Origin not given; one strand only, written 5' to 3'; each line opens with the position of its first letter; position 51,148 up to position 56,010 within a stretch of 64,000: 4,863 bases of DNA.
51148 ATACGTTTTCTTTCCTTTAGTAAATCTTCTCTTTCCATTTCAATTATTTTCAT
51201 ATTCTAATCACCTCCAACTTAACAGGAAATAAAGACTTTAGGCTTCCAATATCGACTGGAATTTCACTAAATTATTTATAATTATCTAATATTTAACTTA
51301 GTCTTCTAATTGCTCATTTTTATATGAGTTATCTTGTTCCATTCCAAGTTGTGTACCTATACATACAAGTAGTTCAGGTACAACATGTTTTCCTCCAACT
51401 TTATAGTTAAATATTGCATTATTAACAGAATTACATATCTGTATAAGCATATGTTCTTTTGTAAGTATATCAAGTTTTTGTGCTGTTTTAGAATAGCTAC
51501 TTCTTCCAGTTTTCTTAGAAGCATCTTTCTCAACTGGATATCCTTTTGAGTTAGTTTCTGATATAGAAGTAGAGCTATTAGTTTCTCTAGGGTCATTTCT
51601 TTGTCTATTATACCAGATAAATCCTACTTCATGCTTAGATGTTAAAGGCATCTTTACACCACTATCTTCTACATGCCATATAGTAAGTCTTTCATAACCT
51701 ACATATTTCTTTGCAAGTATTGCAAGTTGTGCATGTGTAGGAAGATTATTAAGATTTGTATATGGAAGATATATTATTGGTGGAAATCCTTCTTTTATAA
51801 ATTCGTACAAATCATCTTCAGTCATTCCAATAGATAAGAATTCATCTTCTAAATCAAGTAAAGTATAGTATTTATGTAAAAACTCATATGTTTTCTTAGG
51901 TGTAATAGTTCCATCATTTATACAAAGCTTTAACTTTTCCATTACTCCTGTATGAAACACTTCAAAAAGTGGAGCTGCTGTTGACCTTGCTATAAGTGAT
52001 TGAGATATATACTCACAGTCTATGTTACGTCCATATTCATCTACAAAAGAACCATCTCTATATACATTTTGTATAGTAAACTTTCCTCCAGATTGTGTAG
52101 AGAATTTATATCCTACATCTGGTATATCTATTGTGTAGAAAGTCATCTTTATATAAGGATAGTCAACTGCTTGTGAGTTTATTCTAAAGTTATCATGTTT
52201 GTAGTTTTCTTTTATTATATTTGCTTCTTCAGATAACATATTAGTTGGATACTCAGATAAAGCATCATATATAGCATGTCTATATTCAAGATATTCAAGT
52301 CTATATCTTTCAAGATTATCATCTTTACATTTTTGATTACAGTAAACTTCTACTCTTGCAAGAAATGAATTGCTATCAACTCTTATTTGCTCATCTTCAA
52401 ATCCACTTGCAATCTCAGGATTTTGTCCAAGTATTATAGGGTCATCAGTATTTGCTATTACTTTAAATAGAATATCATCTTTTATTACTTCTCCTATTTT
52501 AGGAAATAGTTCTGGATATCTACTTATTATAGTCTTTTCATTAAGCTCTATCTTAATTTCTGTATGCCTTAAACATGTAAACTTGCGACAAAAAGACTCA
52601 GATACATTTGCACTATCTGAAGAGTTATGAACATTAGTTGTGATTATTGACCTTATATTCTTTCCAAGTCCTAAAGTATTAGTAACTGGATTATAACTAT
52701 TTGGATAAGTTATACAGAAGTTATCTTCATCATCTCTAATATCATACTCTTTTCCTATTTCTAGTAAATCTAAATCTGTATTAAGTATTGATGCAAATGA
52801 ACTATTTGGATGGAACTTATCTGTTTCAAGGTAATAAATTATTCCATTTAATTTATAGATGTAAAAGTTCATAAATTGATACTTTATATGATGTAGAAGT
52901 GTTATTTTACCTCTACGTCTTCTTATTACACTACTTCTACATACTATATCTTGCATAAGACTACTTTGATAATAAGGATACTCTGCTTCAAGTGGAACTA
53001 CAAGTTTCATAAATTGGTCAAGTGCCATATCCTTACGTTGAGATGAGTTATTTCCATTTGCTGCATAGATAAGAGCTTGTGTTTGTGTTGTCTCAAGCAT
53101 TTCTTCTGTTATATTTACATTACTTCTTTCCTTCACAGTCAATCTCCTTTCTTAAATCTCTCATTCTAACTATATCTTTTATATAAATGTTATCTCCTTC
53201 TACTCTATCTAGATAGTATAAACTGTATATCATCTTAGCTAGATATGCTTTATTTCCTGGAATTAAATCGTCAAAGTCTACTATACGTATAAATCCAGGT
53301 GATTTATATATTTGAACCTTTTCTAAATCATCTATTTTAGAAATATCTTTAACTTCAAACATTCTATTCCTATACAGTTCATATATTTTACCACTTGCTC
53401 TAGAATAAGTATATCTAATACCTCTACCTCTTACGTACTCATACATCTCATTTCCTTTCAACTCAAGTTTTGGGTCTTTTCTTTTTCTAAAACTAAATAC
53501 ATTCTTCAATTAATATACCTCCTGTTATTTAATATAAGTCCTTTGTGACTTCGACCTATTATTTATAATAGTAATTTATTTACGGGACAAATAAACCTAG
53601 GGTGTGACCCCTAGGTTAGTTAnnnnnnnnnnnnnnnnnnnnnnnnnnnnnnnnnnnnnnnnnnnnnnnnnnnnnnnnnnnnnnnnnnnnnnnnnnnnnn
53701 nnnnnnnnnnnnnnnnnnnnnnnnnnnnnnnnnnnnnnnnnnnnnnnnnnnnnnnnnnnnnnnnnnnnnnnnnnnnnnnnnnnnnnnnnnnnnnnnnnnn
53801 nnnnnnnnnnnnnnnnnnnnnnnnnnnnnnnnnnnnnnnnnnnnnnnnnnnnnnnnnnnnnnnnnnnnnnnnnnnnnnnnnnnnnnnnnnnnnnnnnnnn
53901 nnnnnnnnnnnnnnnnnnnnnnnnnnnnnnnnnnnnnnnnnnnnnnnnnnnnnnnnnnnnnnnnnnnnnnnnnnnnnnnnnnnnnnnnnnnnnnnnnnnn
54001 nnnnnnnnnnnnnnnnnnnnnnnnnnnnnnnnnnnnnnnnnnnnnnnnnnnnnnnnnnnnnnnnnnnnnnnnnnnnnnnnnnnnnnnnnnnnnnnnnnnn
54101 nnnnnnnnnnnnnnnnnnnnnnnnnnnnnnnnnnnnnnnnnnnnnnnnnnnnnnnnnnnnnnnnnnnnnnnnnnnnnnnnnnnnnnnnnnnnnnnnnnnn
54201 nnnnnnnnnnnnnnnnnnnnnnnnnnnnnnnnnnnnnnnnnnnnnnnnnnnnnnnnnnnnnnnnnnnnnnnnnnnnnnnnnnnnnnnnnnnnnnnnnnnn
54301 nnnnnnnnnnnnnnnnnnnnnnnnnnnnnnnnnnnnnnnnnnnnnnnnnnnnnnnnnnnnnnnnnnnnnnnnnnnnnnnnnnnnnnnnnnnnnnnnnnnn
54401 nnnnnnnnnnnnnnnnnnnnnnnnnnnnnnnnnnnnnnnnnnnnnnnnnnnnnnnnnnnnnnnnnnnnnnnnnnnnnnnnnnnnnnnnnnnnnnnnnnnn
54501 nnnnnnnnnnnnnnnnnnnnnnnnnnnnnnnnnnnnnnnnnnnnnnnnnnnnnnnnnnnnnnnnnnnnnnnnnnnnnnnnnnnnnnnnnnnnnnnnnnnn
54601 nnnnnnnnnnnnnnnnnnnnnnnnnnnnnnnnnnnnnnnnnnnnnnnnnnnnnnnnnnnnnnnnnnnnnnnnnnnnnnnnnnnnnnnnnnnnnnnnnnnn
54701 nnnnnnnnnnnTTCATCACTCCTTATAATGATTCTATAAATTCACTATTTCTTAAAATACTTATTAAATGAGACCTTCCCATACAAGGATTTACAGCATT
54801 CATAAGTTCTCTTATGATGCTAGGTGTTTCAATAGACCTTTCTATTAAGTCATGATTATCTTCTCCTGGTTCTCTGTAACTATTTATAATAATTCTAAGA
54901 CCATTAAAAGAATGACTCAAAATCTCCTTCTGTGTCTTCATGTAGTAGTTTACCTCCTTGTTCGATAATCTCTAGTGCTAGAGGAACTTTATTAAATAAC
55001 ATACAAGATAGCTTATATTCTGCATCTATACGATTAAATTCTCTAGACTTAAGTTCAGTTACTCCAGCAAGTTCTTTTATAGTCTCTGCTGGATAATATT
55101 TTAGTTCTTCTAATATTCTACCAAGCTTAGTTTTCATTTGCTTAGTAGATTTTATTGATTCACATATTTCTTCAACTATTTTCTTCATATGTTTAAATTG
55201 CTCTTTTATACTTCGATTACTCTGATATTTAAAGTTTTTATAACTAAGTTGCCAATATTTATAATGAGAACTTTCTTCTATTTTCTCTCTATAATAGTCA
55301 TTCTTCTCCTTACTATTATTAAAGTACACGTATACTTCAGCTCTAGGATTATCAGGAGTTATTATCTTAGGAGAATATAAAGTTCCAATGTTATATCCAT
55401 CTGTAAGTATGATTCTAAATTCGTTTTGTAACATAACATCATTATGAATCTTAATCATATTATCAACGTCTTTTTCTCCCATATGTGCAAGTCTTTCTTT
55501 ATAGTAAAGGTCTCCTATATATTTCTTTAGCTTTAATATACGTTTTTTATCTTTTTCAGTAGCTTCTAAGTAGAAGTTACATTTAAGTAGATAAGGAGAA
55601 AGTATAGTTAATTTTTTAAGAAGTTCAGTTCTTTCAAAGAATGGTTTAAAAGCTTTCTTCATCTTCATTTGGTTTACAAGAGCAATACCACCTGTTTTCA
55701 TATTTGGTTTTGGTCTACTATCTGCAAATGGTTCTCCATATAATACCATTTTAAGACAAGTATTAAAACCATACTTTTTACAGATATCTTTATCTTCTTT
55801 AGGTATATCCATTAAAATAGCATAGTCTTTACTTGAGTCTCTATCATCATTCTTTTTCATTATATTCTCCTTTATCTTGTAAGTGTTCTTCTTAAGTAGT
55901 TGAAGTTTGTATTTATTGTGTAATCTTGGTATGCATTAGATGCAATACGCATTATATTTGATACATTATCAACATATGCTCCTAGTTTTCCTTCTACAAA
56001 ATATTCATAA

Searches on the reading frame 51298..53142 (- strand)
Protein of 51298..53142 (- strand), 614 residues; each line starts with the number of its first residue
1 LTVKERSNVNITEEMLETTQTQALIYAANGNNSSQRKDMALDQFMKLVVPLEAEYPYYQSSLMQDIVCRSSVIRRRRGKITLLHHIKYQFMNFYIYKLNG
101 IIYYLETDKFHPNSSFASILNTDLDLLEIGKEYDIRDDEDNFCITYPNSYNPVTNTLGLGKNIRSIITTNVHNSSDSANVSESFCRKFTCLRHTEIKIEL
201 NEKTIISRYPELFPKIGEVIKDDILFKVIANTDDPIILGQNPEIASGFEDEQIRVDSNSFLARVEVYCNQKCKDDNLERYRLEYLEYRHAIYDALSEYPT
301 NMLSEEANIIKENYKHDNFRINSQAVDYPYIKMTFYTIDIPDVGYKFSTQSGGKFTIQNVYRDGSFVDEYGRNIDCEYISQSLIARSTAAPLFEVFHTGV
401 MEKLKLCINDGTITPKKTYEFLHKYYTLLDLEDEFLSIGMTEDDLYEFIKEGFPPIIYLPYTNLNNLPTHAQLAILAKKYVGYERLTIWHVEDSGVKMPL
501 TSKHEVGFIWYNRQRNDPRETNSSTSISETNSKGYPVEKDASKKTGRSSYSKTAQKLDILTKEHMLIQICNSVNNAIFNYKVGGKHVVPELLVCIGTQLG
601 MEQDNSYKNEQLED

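Call 35: search_protein_families(library=phrogs, proteins=[window:51298-53142:-], max_evalue=0.00001)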
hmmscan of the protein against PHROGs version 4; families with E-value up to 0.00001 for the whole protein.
window:51298-53142:- (614 aa): 1 family
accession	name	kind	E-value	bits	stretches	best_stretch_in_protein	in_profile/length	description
phrog_3295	-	DNA, RNA and nucleotide metabolism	1.2e-12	48.1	1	22-556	18-609/698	RNA polymerase beta subunit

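Call 37: search_dna_similar(query=window:51298-53142:-, collection=phages, mode=protein, max_rows=15, max_evalue=0.00001)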
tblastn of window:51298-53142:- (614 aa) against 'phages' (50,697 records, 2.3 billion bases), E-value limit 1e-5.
No match.

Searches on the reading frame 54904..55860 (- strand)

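Call 61: search_protein_families(library=phrogs, proteins=[window:54904-55860:-], max_evalue=0.0001)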
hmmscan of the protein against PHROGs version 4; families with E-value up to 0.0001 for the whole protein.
window:54904-55860:- (318 aa): 1 family
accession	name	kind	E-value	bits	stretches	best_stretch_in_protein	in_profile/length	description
phrog_140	-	DNA, RNA and nucleotide metabolism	4.1e-05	24.3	1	27-220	30-206/219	RusA-like Holliday junction resolvase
